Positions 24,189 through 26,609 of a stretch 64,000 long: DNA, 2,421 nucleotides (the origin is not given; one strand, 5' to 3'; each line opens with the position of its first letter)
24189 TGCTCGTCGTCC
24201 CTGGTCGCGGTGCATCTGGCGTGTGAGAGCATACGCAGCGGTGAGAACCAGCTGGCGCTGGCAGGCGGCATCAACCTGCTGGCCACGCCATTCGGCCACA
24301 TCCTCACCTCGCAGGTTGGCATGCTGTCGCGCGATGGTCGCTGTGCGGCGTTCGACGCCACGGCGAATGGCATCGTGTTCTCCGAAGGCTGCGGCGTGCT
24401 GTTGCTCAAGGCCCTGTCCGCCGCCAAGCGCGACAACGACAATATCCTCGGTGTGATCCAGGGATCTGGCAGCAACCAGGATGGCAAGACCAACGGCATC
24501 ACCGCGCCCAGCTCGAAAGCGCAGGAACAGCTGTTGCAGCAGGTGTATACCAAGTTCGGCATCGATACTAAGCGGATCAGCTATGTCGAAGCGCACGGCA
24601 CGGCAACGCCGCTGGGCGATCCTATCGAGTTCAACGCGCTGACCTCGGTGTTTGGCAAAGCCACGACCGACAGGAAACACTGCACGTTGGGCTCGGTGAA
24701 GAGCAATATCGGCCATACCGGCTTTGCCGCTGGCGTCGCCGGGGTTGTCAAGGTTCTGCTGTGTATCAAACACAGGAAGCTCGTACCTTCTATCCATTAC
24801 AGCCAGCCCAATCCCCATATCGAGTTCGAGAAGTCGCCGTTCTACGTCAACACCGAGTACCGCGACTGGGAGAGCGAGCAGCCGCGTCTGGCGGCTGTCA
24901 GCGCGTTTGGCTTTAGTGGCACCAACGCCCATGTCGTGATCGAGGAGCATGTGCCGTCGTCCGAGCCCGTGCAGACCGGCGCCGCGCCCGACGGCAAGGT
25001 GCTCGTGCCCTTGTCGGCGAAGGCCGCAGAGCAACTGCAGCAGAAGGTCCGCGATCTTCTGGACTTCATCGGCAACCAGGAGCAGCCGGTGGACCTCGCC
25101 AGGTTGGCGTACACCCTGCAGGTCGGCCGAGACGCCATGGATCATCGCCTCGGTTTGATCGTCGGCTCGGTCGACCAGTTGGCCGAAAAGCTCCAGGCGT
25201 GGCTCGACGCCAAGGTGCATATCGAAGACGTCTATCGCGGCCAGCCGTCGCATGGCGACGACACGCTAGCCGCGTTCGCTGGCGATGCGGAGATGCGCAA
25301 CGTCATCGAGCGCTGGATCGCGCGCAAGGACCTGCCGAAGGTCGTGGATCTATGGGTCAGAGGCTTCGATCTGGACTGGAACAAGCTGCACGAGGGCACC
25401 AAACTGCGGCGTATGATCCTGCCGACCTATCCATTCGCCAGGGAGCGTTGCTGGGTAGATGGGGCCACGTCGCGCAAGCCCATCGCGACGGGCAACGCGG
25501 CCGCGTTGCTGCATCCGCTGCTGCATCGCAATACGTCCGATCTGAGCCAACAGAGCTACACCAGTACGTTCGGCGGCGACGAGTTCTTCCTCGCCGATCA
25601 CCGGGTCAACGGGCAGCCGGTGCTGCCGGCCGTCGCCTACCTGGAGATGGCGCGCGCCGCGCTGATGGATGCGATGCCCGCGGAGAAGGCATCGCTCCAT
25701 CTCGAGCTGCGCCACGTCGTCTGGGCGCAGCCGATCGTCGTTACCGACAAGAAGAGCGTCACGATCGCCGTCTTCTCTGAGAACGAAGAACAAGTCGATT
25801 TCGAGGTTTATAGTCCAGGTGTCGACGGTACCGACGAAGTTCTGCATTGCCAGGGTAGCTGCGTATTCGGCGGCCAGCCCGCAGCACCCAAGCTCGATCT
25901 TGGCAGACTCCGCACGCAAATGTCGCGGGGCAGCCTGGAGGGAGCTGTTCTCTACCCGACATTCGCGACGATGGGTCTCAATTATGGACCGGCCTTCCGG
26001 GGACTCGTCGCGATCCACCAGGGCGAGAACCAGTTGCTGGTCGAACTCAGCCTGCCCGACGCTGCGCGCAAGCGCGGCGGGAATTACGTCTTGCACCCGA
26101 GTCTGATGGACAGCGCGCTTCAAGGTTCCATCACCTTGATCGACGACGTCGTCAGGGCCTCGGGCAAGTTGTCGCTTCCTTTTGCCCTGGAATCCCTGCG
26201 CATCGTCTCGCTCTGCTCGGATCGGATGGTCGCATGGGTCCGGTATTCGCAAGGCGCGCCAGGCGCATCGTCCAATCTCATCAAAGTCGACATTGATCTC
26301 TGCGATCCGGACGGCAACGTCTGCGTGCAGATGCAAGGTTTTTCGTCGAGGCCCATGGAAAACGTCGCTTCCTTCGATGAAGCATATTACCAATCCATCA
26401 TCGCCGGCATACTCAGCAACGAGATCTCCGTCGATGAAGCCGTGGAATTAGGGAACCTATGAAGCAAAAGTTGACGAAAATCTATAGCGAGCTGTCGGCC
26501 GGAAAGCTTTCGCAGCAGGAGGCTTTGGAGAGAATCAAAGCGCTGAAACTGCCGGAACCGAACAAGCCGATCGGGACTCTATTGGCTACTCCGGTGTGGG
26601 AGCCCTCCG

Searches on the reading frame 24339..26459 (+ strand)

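Call 6: search_protein_families(library=pfam, proteins=[window:24339-26459:+], max_evalue=0.001)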
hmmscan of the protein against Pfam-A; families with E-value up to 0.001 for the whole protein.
window:24339-26459:+ (707 aa): 7 families
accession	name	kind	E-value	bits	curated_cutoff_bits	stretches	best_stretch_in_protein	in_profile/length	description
PF02801.28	Ketoacyl-synt_C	-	1.2e-41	141.8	20.8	1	37-154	1-118/119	Beta-ketoacyl synthase, C-terminal domain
PF14765.12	PS-DH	-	5.6e-30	104.5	23.7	1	528-677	12-163/166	Polyketide synthase dehydratase N-terminal domain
PF21089.3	PKS_DH_N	-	3.1e-29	101.4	27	1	392-492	1-102/103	Polyketide synthase dehydratase domain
PF22336.2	RhiE-like_linker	-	8.6e-21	74.1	27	1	225-291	2-66/67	RhiE-like, KS-MAT linker domain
PF16197.11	KAsynt_C_assoc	-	4.7e-15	56.4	33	1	157-270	1-107/111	Ketoacyl-synthetase C-terminal extension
PF22621.2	CurL-like_PKS_C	-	7.8e-15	55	27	1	222-285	2-64/64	CurL-like, PKS C-terminal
PF00109.32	ketoacyl-synt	-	1.5e-05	25.2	20.8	1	1-29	224-252/252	Beta-ketoacyl synthase, N-terminal domain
